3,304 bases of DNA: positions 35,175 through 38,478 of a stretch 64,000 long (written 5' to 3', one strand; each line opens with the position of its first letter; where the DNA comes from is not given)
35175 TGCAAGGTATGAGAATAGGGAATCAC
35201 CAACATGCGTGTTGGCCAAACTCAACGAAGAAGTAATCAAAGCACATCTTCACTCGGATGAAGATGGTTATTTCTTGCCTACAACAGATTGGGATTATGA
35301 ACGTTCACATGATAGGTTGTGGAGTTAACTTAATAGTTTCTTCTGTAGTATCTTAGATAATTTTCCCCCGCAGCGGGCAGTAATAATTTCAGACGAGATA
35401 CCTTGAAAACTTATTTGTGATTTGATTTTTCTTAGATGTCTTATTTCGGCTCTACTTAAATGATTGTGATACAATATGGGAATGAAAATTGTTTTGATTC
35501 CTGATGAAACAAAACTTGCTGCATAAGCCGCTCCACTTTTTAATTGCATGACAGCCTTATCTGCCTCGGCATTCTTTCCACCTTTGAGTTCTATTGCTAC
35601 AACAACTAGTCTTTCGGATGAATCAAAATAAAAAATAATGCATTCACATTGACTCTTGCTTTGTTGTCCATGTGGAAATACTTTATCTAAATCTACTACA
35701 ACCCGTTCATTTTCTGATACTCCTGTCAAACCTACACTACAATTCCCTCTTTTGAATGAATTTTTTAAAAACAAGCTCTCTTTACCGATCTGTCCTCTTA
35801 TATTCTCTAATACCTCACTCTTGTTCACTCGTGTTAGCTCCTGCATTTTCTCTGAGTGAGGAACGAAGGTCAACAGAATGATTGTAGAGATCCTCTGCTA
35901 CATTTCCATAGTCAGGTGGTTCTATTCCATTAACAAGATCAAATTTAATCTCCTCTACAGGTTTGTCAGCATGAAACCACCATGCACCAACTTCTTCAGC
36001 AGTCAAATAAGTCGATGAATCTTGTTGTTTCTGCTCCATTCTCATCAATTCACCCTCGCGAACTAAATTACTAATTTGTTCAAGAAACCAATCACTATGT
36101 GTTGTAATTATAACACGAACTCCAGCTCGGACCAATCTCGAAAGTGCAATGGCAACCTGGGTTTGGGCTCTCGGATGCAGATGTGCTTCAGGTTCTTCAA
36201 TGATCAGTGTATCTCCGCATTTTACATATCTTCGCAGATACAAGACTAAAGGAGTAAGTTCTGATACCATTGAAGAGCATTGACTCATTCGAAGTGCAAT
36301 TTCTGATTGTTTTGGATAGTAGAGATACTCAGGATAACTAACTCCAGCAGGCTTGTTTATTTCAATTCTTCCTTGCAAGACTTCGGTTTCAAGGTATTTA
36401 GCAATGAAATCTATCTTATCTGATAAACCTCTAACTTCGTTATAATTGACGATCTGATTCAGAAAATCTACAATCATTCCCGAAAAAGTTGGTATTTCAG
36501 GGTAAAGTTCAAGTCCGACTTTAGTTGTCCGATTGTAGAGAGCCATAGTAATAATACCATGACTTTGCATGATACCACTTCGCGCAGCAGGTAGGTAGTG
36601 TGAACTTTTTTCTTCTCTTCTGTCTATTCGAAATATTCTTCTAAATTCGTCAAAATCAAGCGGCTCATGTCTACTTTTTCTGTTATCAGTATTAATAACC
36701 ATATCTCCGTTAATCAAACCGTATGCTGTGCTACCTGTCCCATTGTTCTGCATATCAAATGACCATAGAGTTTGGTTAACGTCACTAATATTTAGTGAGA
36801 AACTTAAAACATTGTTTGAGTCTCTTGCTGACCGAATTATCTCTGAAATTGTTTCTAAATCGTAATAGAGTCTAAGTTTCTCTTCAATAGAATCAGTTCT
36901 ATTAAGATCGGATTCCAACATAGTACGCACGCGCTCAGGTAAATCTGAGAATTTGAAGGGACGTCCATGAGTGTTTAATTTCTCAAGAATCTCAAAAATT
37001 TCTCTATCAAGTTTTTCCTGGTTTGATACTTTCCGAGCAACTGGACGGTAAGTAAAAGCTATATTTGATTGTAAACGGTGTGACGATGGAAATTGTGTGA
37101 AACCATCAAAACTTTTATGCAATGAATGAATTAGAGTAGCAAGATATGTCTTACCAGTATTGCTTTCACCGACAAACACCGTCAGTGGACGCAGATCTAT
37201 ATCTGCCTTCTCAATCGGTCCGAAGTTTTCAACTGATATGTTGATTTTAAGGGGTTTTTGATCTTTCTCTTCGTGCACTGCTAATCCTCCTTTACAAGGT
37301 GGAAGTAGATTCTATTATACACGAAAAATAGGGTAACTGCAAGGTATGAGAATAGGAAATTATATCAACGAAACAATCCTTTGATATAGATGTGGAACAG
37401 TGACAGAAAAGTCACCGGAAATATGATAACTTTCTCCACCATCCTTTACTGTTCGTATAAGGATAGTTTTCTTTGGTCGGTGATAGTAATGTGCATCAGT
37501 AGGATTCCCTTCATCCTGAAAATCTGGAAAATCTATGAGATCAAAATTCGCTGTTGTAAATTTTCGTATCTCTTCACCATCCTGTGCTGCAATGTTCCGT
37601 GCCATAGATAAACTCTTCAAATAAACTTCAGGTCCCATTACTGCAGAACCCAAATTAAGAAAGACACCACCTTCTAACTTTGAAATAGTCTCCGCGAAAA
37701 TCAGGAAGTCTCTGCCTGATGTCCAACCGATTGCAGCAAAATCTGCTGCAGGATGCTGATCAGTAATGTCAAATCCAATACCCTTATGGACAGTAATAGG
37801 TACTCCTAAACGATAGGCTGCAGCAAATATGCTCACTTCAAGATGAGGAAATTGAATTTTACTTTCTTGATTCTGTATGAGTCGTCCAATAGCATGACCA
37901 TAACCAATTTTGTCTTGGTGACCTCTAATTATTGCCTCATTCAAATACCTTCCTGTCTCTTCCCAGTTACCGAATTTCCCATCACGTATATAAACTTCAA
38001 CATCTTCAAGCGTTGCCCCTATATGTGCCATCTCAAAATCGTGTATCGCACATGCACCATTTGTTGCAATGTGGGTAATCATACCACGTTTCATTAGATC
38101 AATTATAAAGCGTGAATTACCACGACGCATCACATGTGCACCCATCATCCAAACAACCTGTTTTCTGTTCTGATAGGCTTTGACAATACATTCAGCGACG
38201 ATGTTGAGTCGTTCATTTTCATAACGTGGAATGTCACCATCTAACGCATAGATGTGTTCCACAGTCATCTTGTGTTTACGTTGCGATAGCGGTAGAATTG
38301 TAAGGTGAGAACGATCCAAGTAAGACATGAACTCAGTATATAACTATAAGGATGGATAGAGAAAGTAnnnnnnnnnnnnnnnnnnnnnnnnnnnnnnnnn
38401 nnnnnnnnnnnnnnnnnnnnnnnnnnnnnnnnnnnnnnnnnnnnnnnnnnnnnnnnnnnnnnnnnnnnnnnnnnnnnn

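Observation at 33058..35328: Cassettes are inserted exactly at the enolase-gene stop codon, with a 108-bp duplicated gene 3' end between them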

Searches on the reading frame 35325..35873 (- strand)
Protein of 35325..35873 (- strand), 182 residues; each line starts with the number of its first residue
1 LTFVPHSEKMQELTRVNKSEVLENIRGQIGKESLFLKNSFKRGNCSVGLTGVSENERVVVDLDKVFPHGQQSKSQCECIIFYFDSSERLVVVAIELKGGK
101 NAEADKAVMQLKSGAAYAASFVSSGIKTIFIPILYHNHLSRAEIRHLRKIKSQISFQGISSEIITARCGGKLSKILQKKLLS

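Call 5: search_protein_families(library=pfam, proteins=[window:35325-35873:-], max_evalue=0.01)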
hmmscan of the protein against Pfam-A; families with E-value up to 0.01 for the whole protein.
window:35325-35873:- (182 aa): 0 families

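Call 6: search_protein_families(library=padloc, proteins=[window:35325-35873:-], max_evalue=0.01)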
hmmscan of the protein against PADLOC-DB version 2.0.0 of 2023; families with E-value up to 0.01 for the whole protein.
window:35325-35873:- (182 aa): 1 family
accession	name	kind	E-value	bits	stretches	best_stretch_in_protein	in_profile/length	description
PDLC04668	PDC-M47B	-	0.00019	19.2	1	14-115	8-112/186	-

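Call 36: find_homologous_proteins(query=window:35328-35873:-, max_evalue=0.001)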
Query window:35328-35873:- (182 aa): 26 proteins with E <= 0.001 among 136 candidates.
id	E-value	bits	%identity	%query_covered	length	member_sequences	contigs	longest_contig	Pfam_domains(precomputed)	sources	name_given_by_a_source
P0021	2.8e-100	351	99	92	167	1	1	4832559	-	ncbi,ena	-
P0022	5.2e-62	226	63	88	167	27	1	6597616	-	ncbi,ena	-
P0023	7.8e-62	226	63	88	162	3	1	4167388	-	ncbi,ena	-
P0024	4.3e-61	223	63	88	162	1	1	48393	-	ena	-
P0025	4.6e-59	217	60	90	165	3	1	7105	-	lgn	-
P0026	8.7e-59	216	62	88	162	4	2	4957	-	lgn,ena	-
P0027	5.2e-58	213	61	88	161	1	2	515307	-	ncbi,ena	-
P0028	9.8e-58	212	63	88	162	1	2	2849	-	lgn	-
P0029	5.4e-57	210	61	88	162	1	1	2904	-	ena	-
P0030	3.0e-56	208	61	88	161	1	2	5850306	-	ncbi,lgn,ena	-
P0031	6.2e-56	207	60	86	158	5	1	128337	-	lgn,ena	-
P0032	1.7e-55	205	59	88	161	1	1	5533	-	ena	-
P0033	2.5e-55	205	62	86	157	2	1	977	-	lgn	-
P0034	7.6e-55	203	57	86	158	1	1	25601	-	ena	-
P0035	7.9e-54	200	58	88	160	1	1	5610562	-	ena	-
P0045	4.5e-43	165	51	88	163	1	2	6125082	-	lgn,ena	-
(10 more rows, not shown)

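Call 52: find_encoding_contigs(protein=P0030, flank=6000, max_places=4)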
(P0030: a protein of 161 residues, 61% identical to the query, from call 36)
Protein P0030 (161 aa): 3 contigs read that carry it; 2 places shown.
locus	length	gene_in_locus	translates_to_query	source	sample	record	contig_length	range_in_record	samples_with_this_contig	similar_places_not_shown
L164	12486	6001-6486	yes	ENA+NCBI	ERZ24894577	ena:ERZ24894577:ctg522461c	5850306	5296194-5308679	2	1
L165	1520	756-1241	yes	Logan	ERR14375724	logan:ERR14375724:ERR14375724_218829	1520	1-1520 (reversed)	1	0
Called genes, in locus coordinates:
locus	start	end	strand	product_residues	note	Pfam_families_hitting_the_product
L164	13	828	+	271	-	PF05721:PhyH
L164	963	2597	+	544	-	PF02776:TPP_enzyme_N, PF00205:TPP_enzyme_M, PF02775:TPP_enzyme_C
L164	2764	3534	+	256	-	PF13385:Laminin_G_3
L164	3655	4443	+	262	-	PF13385:Laminin_G_3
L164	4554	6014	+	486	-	PF13175:AAA_15, PF13304:AAA_21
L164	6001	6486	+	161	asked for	-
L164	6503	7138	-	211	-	PF13431:TPR_17 (faint), PF13371:TPR_9 (faint), PF13424:TPR_12, PF13428:TPR_14 (faint), PF00515:TPR_1, PF07719:TPR_2 (weak), PF13181:TPR_8 (weak), PF13432:TPR_16 (weak), +5 more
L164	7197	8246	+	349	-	PF01408:GFO_IDH_MocA, PF03447:NAD_binding_3 (weak), PF22725:GFO_IDH_MocA_C3, PF02894:GFO_IDH_MocA_C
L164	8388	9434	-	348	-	-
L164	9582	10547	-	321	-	PF08240:ADH_N (weak), PF16912:Glu_dehyd_C, PF00107:ADH_zinc_N, PF13602:ADH_zinc_N_2 (weak)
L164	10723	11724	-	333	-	PF00459:Inositol_P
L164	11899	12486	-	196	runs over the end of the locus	PF01195:Pept_tRNA_hydro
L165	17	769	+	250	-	PF13304:AAA_21, PF13175:AAA_15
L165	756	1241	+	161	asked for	-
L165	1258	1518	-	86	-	?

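Call 53: find_encoding_contigs(protein=P0022, flank=6000, max_places=4)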
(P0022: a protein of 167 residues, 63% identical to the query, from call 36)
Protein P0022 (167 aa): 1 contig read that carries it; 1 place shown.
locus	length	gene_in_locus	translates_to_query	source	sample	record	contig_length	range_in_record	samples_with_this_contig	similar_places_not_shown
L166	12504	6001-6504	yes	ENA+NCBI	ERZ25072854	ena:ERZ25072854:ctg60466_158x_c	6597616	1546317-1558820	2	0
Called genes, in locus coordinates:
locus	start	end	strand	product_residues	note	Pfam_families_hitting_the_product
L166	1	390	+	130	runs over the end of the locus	-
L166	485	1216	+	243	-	PF02633:Creatininase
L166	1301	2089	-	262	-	PF03328:HpcH_HpaI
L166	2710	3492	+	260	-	-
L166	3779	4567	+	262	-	PF13385:Laminin_G_3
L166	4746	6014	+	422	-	PF13175:AAA_15, PF13304:AAA_21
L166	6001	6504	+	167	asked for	-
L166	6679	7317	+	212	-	PF13175:AAA_15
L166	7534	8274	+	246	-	PF13175:AAA_15, PF13304:AAA_21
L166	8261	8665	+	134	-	-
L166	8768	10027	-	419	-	PF02746:MR_MLE_N (weak), PF13378:MR_MLE_C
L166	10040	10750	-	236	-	PF00246:Peptidase_M14, PF10994:DUF2817, PF24827:AstE_AspA_cat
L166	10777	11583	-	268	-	PF03737:RraA-like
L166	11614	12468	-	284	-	PF01261:AP_endonuc_2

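Call 74: find_encoding_contigs(protein=P0045, flank=5000, max_places=4)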
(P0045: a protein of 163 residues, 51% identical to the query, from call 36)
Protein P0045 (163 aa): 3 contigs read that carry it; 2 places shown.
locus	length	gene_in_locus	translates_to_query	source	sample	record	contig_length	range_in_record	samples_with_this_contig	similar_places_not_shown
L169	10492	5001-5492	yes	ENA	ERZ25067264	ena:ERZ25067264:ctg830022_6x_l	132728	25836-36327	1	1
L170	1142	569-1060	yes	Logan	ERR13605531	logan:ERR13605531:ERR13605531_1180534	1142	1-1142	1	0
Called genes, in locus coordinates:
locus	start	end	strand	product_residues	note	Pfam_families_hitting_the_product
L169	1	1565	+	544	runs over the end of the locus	PF02776:TPP_enzyme_N, PF00205:TPP_enzyme_M, PF02775:TPP_enzyme_C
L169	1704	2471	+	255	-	PF13385:Laminin_G_3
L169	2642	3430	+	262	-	PF13385:Laminin_G_3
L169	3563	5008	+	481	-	PF13175:AAA_15, PF13476:AAA_23 (weak), PF13175:AAA_15, PF13304:AAA_21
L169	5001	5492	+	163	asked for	-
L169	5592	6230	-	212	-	PF13371:TPR_9 (faint), PF13424:TPR_12, PF13432:TPR_16 (weak), PF00515:TPR_1, PF07719:TPR_2 (weak), PF13181:TPR_8 (weak), PF13432:TPR_16, PF14559:TPR_19 (weak), +8 more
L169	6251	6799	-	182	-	PF05168:HEPN (faint)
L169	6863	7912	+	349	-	PF01408:GFO_IDH_MocA, PF22725:GFO_IDH_MocA_C3, PF02894:GFO_IDH_MocA_C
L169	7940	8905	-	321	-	PF08240:ADH_N (weak), PF16912:Glu_dehyd_C, PF00107:ADH_zinc_N, PF13602:ADH_zinc_N_2 (weak)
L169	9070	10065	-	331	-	PF00459:Inositol_P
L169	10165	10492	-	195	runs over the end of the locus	PF01195:Pept_tRNA_hydro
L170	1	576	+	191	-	?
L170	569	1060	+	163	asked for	-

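Call 77: find_encoding_contigs(protein=P0021, flank=3000, max_places=4)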
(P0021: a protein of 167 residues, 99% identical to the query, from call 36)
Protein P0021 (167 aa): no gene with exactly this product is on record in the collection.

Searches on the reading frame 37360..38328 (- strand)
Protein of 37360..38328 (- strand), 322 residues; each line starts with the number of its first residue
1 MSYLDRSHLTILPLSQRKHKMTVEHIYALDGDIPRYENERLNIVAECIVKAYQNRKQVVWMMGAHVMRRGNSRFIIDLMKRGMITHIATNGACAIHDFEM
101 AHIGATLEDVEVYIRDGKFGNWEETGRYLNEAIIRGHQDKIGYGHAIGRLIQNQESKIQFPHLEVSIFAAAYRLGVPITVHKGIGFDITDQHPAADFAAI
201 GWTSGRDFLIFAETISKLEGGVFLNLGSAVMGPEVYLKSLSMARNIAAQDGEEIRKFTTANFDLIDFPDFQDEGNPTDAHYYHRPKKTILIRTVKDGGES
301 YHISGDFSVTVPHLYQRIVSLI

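Call 5: search_protein_families(library=pfam, proteins=[window:37360-38328:-], max_evalue=0.01)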
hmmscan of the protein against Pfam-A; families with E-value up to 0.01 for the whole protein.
window:37360-38328:- (322 aa): 1 family
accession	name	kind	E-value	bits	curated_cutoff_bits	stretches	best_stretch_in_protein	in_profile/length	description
PF21570.3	ArgZ-like_C_2nd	-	0.00026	21.2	27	1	44-107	3-66/213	Arginine dihydrolase ArgZ-like, C-terminal, Rossmann fold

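Call 16: find_encoding_contigs(protein=window:37360-38328:-, flank=10000, max_places=10)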
Protein window:37360-38328:- (322 aa): no gene with exactly this product is on record in the collection.
